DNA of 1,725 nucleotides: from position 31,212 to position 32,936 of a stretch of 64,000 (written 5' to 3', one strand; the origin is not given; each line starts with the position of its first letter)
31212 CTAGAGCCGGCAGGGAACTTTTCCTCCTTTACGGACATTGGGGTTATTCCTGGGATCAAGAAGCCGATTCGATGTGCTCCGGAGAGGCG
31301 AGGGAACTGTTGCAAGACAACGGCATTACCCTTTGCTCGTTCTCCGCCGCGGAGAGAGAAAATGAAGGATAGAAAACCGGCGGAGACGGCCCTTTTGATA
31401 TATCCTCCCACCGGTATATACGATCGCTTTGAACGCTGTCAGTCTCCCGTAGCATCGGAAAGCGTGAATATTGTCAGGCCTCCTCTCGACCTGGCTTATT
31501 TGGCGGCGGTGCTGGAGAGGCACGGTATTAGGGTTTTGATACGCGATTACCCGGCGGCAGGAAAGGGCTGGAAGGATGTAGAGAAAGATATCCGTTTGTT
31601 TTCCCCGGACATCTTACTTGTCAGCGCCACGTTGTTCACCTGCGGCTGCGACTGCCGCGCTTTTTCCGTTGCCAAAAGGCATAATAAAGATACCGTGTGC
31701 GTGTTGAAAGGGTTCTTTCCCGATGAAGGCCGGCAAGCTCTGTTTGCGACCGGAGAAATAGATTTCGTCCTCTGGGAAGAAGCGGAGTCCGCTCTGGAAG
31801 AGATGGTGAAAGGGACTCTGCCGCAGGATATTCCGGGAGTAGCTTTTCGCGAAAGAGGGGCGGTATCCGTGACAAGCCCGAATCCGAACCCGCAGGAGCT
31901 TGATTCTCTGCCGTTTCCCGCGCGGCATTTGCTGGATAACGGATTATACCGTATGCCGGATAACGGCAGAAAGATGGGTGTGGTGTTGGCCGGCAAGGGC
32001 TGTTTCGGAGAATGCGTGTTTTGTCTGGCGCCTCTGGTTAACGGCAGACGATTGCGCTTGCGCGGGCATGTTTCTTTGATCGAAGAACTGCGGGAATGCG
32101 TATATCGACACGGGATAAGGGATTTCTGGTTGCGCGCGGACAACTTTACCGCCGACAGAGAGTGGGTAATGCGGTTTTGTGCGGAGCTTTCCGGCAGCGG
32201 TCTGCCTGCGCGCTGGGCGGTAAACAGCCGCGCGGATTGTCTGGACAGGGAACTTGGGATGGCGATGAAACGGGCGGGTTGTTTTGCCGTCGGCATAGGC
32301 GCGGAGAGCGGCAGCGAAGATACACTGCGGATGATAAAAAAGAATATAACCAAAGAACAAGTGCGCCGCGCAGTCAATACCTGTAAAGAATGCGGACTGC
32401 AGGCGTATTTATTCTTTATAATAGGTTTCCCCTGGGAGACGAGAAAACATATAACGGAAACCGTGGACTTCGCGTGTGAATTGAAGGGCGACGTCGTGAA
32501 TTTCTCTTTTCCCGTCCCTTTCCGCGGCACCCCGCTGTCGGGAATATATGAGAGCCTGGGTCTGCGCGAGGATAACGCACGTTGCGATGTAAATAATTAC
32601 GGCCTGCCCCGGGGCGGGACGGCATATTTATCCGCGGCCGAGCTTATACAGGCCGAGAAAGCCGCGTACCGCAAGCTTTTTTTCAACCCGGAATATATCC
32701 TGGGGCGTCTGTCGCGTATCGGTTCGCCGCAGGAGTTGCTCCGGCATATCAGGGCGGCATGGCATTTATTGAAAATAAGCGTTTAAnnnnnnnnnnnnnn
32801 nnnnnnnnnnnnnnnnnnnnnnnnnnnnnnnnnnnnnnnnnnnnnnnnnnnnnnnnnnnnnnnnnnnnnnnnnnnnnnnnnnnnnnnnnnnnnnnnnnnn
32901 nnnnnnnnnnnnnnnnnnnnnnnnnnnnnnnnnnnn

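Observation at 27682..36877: Seven-gene translationally coupled operon with three B12-binding radical SAM enzymes, a GT2 enzyme, a SAM methyltransferase, a YdjC/HpnK-like deacetylase and a 907-aa polytopic membrane protein: candidate undescribed lipid-linked sugar or lipid tailoring pathway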

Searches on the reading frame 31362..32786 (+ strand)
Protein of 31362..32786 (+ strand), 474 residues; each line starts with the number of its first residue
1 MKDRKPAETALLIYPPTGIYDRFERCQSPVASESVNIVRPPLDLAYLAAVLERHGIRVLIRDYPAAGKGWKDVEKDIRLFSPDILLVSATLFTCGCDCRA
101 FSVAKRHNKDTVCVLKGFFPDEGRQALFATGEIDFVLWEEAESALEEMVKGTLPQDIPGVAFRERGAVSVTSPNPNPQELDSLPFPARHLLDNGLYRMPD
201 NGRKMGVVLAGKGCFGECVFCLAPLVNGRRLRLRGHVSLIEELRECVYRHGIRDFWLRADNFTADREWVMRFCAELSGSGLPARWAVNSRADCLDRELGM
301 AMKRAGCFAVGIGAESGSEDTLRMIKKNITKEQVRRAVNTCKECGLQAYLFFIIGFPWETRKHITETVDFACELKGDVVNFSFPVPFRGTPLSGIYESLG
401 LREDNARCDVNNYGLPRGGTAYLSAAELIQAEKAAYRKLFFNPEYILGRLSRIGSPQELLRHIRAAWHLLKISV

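Call 5: search_protein_families(library=pfam, proteins=[window:31362-32786:+], max_evalue=0.01)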
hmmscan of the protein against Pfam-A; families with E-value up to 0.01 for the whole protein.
window:31362-32786:+ (474 aa): 2 families
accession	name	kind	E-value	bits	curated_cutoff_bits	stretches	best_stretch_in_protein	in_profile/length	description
PF04055.27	Radical_SAM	-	5.5e-16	59.6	29.5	1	211-371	4-166/166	Radical SAM superfamily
PF02310.24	B12-binding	-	7.8e-08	32.6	32.1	1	40-148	13-120/121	B12 binding domain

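Call 6: search_protein_families(library=ncbifam, proteins=[window:31362-32786:+], max_evalue=0.01)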
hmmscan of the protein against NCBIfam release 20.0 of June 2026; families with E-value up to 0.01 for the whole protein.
window:31362-32786:+ (474 aa): 32 families (the best 25 are shown)
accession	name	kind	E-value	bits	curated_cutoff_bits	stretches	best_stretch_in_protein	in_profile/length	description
TIGR03471.1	HpnJ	equivalog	2.2e-48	165.3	577.6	1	41-467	34-461/472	hopanoid biosynthesis associated radical SAM protein HpnJ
NF050148.1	rSAM_ApyD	equivalog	5.4e-38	130.8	750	1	38-371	22-363/645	RiPP biosynthesis radical SAM protein ApyD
NF033070.1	rSAM_AprD4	equivalog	1.5e-32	113.1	500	1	33-396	34-390/456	AprD4 family radical SAM diol-dehydratase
TIGR04014.1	B12_SAM_MJ_0865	equivalog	1.9e-30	106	360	1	74-398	31-360/434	methyl-coenzyme M reductase glutamine C-methyltransferase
TIGR02026.1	BchE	equivalog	1.1e-29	103.7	481.35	1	39-397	20-388/497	magnesium-protoporphyrin IX monomethyl ester anaerobic oxidative cyclase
TIGR04072.2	rSAM_ladder_B12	equivalog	9.9e-25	87.1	360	1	207-383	182-357/443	lipid biosynthesis B12-binding/radical SAM protein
TIGR04385.1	B12_rSAM_cofa1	equivalog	1.5e-23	83.7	450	1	131-370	121-360/438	B12 lower ligand biosynthesis radical SAM protein BzaD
TIGR04479.1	bcpD_PhpK_rSAM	subfamily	1.9e-21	76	600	1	145-378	188-413/504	PhpK family radical SAM P-methyltransferase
TIGR04013.1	B12_SAM_MJ_1487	hypoth_equivalog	2e-18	66.4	251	2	310-394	269-355/382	TIGR04013 family B12-binding domain/radical SAM domain-containing protein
NF038361.1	rSAM_Sden_1168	equivalog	1.3e-17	63.6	575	1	132-380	198-457/560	Sden_1168 family B12-binding radical SAM P-methyltransferase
NF045585.1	rSAM_slr0320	equivalog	5.5e-16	58.2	775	1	203-372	234-407/511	photosystem II high light acclimation radical SAM protein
TIGR04367.1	HpnR_B12_rSAM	equivalog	6.7e-14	51.3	650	1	40-391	21-368/490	hopanoid C-3 methylase HpnR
TIGR04428.1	B12_rSAM_trp_MT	equivalog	8.4e-11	40.9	500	1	204-400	215-422/558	tryptophan 2-C-methyltransferase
NF040546.1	rSAM_CUAEP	equivalog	1.1e-10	40.8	500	1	39-371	11-338/468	CUAEP/CCAEP-tail radical SAM (seleno)protein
TIGR03975.1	rSAM_ocin_1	subfamily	1.2e-10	40.6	281.85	1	105-368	152-424/606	RiPP maturation radical SAM C-methyltransferase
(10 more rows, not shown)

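Call 36: find_related_loci(query=A4, collection=metagenome_contigs, flank=10000)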
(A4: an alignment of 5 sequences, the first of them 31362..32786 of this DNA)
Query A4 (474 aa) in metagenome_contigs; peptide patterns used: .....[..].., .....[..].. (x = any residue, [..] = any of these).
86 stretches matched a pattern; 7 encode a relative of the query (tblastn E <= 1e-3); 7 distinct loci.
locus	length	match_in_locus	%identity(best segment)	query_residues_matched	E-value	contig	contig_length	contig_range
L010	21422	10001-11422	95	1-474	0e+0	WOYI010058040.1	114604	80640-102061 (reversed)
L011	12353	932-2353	79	1-474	0e+0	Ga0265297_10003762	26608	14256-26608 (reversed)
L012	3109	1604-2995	57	9-472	0e+0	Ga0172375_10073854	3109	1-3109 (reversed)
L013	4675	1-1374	57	17-474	2e-175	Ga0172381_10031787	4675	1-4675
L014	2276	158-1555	53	9-474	0e+0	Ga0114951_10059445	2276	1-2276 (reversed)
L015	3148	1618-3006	47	8-471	3e-153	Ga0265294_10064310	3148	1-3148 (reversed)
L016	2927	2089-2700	59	1-228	4e-77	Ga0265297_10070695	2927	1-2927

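Call 58: search_solved_structures(query=A4, max_evalue=0.001)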
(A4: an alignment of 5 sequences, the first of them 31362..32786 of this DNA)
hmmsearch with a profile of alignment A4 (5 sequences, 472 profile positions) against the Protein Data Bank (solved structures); distinct sequences matched with E-value up to 0.001: 10.
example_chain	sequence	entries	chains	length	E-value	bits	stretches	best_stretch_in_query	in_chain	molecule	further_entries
6fd2_B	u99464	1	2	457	1.5e-40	142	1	172-405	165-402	Putative apramycin biosynthetic oxidoreductase 4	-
9ccb_A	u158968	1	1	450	1.9e-24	88.8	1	126-392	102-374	Radical SAM core domain-containing protein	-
7kdx_A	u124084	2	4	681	2.6e-11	45.5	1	78-366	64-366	Methyltransferase TokK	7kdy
6wte_A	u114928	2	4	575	1.6e-09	39.6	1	203-390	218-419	B12-binding domain-containing protein | Tryptophan-C2-methyltransferase containing B12-binding domain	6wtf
7mjz_A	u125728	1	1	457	1.1e-05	27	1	203-360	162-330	tRNA-2-methylthio-N(6)-dimethylallyladenosine synthase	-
7mjv_A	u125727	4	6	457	1.1e-05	27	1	203-360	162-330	tRNA-2-methylthio-N(6)-dimethylallyladenosine synthase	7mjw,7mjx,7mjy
4jc0_A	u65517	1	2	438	1.2e-05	26.9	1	201-397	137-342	Ribosomal protein S12 methylthiotransferase RimO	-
5ul2_A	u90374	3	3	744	1.3e-05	26.7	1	65-353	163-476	OxsB protein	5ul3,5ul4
2qgq_A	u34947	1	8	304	2.2e-05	26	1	205-397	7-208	Protein TM_1862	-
9n1b_A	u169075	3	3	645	0.0007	21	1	137-379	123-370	Radical SAM protein | Radical SAM enzyme CysS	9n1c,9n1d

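Call 85: find_homologous_proteins(query=window:31362-32786:+, max_evalue=1e-20)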
Query window:31362-32786:+ (474 aa): 1104 proteins with E <= 1e-20 among 8000 candidates; the best 120 are listed.
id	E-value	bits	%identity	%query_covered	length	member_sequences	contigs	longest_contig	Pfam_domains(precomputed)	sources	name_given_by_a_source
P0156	0.0e+0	1048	95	100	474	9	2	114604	PF04055.28,PF02310.25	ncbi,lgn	-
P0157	5.5e-274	927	87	98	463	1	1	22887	PF04055.28,PF13676.12,PF02310.25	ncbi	-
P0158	2.8e-257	872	79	100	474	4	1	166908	PF04055.28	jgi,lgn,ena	-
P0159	6.3e-240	815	72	100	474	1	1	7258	PF04055.28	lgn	-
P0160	2.9e-179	615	58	99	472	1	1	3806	PF04055.28,PF02310.25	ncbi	-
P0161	4.4e-178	611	56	98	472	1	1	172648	PF04055.28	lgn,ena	-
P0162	4.4e-178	611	57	99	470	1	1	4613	PF04055.28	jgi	jgi:radical SAM superfamily enzyme YgiQ (UPF0313 family)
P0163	2.3e-174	599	55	98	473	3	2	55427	PF04055.28,PF02310.25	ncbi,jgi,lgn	-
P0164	1.1e-172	593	57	98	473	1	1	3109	PF04055.28,PF02310.25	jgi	-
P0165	1.3e-172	593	57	98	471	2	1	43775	PF04055.28,PF02310.25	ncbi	-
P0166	8.7e-164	564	54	98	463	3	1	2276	PF04055.28,PF02310.25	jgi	-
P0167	1.7e-160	553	57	91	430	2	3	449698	PF04055.28,PF02310.25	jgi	jgi:radical SAM superfamily enzyme YgiQ (UPF0313 family)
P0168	3.0e-153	529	51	99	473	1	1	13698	PF04055.28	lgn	-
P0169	7.8e-153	528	50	99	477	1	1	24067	PF04055.28,PF02310.25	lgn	-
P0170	1.4e-148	514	52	98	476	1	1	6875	PF04055.28,PF02310.25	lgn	-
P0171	1.4e-146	507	49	99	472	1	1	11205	PF04055.28,PF02310.25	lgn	-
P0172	1.7e-145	503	49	98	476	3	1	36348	PF04055.28,PF02310.25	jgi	-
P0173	1.2e-144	501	51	97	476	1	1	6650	PF04055.28,PF02310.25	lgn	-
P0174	1.6e-136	474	47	99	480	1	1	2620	PF04055.28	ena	-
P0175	7.5e-133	462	46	98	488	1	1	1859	PF04055.28,PF02310.25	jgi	-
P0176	3.2e-132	460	47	98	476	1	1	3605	PF04055.28,PF02310.25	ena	-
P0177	5.7e-132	459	46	98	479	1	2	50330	PF04055.28,PF02310.25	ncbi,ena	-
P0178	2.3e-131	457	47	98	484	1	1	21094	PF04055.28,PF02310.25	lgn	-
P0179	8.8e-131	455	47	98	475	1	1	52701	PF04055.28,PF02310.25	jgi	jgi:radical SAM superfamily enzyme YgiQ (UPF0313 family)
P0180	1.5e-129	451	44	97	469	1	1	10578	PF04055.28,PF02310.25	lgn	-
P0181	3.4e-129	450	45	100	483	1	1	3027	PF04055.28,PF02310.25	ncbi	ncbi:MAG: radical SAM protein [bacterium]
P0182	1.2e-126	441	45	98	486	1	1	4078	PF04055.28,PF02310.25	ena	-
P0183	1.6e-125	438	43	98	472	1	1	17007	PF04055.28,PF02310.25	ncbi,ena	-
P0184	1.3e-124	435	44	98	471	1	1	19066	PF04055.28,PF02310.25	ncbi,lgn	ncbi:MAG: B12-binding domain-containing radical SAM protein [Candidatus Omnitrophota bacterium]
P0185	3.9e-124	433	49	90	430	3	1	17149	PF04055.28,PF02310.25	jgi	-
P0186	4.6e-124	433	43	98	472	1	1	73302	PF04055.28,PF02310.25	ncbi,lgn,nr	ncbi:MAG: radical SAM protein [Candidatus Aureabacteria bacterium]|nr:radical SAM protein [Candidatu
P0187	1.9e-114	401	42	96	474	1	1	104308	PF04055.28,PF02310.25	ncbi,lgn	-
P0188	2.2e-114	401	45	91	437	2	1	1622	PF04055.28,PF02310.25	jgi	jgi:radical SAM superfamily enzyme YgiQ (UPF0313 family)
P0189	8.6e-111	389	39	100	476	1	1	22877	PF04055.28,PF02310.25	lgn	-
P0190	1.2e-110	389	41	97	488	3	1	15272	PF04055.28,PF02310.25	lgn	-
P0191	3.0e-110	387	39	98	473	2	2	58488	PF04055.28,PF02310.25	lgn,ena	-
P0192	4.4e-110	387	41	96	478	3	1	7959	PF04055.28,PF02310.25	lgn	-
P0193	1.1e-109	385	41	98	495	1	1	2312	PF04055.28,PF02310.25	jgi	-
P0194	1.9e-108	381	40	95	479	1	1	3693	PF04055.28,PF02310.25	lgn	-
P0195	9.1e-107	376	40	97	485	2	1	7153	PF04055.28,PF02310.25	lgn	-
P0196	1.1e-106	375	39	96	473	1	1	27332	PF04055.28,PF02310.25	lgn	-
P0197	2.2e-106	374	41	98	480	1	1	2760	PF04055.28,PF02310.25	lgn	-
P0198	8.4e-106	372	41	95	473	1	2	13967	PF04055.28,PF02310.25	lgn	-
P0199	1.1e-105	372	42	97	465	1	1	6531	PF04055.28,PF02310.25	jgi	jgi:radical SAM superfamily enzyme YgiQ (UPF0313 family)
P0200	1.9e-105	371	41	97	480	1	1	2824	PF04055.28,PF02310.25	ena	-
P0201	2.0e-105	371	40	97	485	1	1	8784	PF04055.28,PF02310.25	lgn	-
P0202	2.7e-105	371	39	96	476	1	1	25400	PF04055.28,PF02310.25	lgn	-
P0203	5.0e-105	370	39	96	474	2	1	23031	PF04055.28,PF02310.25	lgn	-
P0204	7.3e-105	369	39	96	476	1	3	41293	PF04055.28,PF02310.25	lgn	-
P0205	5.6e-104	366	38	99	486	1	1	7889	PF04055.28,PF02310.25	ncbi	ncbi:B12-binding domain-containing radical SAM protein [Candidatus Omnitrophota bacterium]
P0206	6.3e-104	366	41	98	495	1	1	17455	PF04055.28,PF02310.25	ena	-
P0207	1.2e-103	365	39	97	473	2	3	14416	PF04055.28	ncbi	-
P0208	1.9e-103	365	42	96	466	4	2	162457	PF04055.28,PF02310.25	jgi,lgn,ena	-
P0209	4.9e-103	363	41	93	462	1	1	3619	PF04055.28,PF02310.25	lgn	-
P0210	1.1e-102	362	40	98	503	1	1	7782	PF04055.28,PF02310.25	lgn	-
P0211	1.4e-102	362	39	96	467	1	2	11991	PF04055.28,PF02310.25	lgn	-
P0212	2.0e-102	361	41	96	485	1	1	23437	PF04055.28,PF02310.25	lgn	-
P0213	2.1e-102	361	43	96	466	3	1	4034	PF04055.28,PF02310.25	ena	-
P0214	2.8e-102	361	39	97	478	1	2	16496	PF04055.28,PF02310.25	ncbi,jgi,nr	ncbi:MAG: radical SAM protein [Candidatus Omnitrophica bacterium]|nr:radical SAM protein [Candidatus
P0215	1.0e-101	359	38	97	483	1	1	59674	PF04055.28,PF02310.25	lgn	-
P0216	2.6e-101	358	39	94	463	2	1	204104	PF04055.28,PF02310.25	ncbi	-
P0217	9.3e-101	356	39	97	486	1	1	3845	PF04055.28,PF02310.25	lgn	-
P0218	1.3e-100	355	37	99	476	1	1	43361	PF04055.28,PF02310.25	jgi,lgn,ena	-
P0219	1.4e-100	355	39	98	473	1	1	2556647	PF04055.28,PF02310.25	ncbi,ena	-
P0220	1.6e-100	355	39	97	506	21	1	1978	PF04055.28,PF02310.25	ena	-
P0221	1.9e-100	355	38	99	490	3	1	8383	PF04055.28,PF02310.25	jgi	jgi:radical SAM superfamily enzyme YgiQ (UPF0313 family)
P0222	8.5e-100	353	39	97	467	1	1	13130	PF04055.28,PF02310.25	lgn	-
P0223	8.7e-100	353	41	97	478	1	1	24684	PF04055.28,PF02310.25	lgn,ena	-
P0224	2.6e-99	351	38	98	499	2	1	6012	PF04055.28,PF02310.25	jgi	jgi:radical SAM superfamily enzyme YgiQ (UPF0313 family)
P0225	2.7e-99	351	39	98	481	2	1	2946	PF04055.28,PF02310.25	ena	-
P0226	3.2e-99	351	42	96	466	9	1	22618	PF04055.28,PF02310.25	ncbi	ncbi:MAG: radical SAM protein [candidate division WOR-3 bacterium]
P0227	4.9e-99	350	37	97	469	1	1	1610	PF04055.28,PF02310.25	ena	-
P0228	6.0e-99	350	38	97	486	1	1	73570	PF04055.28,PF02310.25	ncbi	ncbi:MAG: radical SAM protein [Candidatus Omnitrophota bacterium]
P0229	8.2e-99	349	38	99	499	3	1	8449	PF04055.28,PF02310.25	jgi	-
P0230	1.2e-98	349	37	99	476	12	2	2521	PF04055.28,PF02310.25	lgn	-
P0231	1.2e-98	349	38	99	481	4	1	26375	PF04055.28,PF02310.25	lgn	-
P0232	1.4e-98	349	38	97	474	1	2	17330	PF04055.28,PF02310.25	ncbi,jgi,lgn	-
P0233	2.9e-98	348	40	96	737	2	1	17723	PF04055.28,PF00535.33,PF12804.14,PF02310.25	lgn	-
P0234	2.5e-97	345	38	97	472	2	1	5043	PF04055.28,PF02310.25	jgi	-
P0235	6.0e-97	343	38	97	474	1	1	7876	PF04055.28,PF02310.25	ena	-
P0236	9.3e-97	343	37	99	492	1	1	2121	PF04055.28,PF02310.25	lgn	-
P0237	1.2e-96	342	38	96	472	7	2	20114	PF04055.28,PF02310.25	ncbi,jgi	jgi:radical SAM superfamily enzyme YgiQ (UPF0313 family)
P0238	1.3e-96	342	40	89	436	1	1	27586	PF04055.28,PF02310.25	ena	-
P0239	2.2e-96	341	39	97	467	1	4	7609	PF04055.28,PF02310.25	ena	-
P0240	2.3e-96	341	39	97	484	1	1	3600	PF04055.28,PF02310.25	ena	-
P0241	3.5e-96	341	38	97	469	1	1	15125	PF04055.28,PF02310.25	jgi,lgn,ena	-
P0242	4.7e-96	340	40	96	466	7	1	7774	PF04055.28,PF02310.25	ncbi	-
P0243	1.0e-95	339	40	98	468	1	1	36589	PF04055.28,PF02310.25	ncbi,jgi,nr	ncbi:MAG TPA: radical SAM protein [Candidatus Binatia bacterium]|nr:radical SAM protein [Candidatus 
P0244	1.2e-95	339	37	97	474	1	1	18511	PF04055.28,PF02310.25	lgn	-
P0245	1.6e-95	339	38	97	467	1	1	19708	PF04055.28,PF02310.25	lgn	-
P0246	2.6e-95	338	38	99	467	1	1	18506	PF04055.28,PF02310.25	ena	-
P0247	3.0e-95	338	37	97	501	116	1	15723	PF04055.28,PF02310.25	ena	-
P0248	3.4e-95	338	38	97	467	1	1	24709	PF04055.28,PF02310.25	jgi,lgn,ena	-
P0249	4.7e-95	337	39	98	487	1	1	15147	PF04055.28,PF02310.25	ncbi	-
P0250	5.7e-95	337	40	92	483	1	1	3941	PF04055.28,PF02310.25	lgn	-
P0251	6.2e-95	337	38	97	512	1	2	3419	PF04055.28,PF02310.25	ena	-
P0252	6.2e-95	337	39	97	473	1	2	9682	PF04055.28,PF02310.25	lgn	-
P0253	1.6e-94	335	37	99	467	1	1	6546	PF04055.28,PF02310.25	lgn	-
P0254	3.0e-94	334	42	90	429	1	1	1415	PF04055.28,PF02310.25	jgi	-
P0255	3.2e-94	334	38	99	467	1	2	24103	PF04055.28,PF02310.25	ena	-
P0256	3.5e-94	334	37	99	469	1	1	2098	PF04055.28,PF02310.25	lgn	-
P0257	5.1e-94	334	38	97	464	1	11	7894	PF04055.28,PF02310.25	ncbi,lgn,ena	-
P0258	6.7e-94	333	38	99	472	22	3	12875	PF04055.28,PF02310.25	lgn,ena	-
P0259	7.5e-94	333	37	98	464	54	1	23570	PF04055.28,PF02310.25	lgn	-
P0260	7.5e-94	333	38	99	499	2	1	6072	PF04055.28,PF02310.25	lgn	-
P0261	8.0e-94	333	38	96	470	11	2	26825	PF04055.28,PF02310.25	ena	-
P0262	8.6e-94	333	37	99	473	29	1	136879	PF04055.28,PF02310.25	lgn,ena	-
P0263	1.0e-93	333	37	97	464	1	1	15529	PF04055.28,PF02310.25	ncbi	-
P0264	1.1e-93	333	37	96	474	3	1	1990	PF04055.28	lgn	-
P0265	1.5e-93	332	37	99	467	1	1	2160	PF04055.28,PF02310.25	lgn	-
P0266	1.6e-93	332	38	99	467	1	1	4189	PF04055.28,PF02310.25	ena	-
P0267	1.7e-93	332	37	99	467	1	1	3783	PF04055.28,PF02310.25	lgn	-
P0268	2.0e-93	332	38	97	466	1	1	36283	PF04055.28,PF02310.25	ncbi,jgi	ncbi:MAG: hypothetical protein RL272_1229 [Candidatus Parcubacteria bacterium]|jgi:radical SAM super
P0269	2.6e-93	331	38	97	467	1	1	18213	PF04055.28,PF02310.25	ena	-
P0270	2.7e-93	331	37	99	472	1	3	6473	PF04055.28,PF02310.25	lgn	-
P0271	3.2e-93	331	37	99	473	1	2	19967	PF04055.28,PF02310.25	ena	-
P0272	3.2e-93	331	36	96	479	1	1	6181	PF04055.28,PF02310.25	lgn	-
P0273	3.4e-93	331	38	98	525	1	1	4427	PF04055.28,PF02310.25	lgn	-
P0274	3.5e-93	331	36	97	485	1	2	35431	PF04055.28,PF02310.25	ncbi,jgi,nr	ncbi:MAG: radical SAM protein [Candidatus Omnitrophota bacterium]|jgi:radical SAM superfamily enzyme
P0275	4.6e-93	330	37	99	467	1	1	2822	PF04055.28,PF02310.25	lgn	-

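Call 86: search_protein_families(library=pfam, proteins=[P0233], max_evalue=0.001)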
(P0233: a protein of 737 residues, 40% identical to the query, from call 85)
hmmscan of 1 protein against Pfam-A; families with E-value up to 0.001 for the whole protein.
P0233 (737 aa): 4 families
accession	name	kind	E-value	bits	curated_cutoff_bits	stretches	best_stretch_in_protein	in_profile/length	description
PF04055.27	Radical_SAM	-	5.3e-27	95.5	29.5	1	473-631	6-166/166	Radical SAM superfamily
PF00535.33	Glycos_transf_2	-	8.4e-27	94.6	23.3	1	23-178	2-163/168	Glycosyl transferase family 2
PF02310.24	B12-binding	-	1.1e-13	51.5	32.1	1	300-408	14-120/121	B12 binding domain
PF12804.13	NTP_transf_3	-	1.5e-05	25.7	27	1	31-131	24-122/160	MobA-like NTP transferase domain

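Call 87: find_encoding_contigs(protein=P0233, flank=10000, max_places=2)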
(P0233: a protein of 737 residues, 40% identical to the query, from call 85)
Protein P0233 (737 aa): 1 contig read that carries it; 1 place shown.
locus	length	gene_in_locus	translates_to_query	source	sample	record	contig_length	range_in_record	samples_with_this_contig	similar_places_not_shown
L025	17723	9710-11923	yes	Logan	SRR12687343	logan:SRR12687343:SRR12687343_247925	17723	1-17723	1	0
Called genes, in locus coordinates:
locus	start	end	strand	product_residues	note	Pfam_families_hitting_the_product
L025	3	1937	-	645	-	?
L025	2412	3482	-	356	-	PF04055:Radical_SAM, PF13186:SPASM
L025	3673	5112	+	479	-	PF02310:B12-binding, PF04055:Radical_SAM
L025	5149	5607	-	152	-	-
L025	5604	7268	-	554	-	-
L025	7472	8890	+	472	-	PF02310:B12-binding, PF04055:Radical_SAM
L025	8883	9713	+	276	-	PF04794:YdjC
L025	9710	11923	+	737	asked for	PF00535:Glycos_transf_2, PF12804:NTP_transf_3 (faint), PF02310:B12-binding, PF04055:Radical_SAM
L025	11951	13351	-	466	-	PF02310:B12-binding (weak), PF04055:Radical_SAM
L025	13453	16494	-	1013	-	PF08309:LVIVD (faint), PF09826:Beta_propel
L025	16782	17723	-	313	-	?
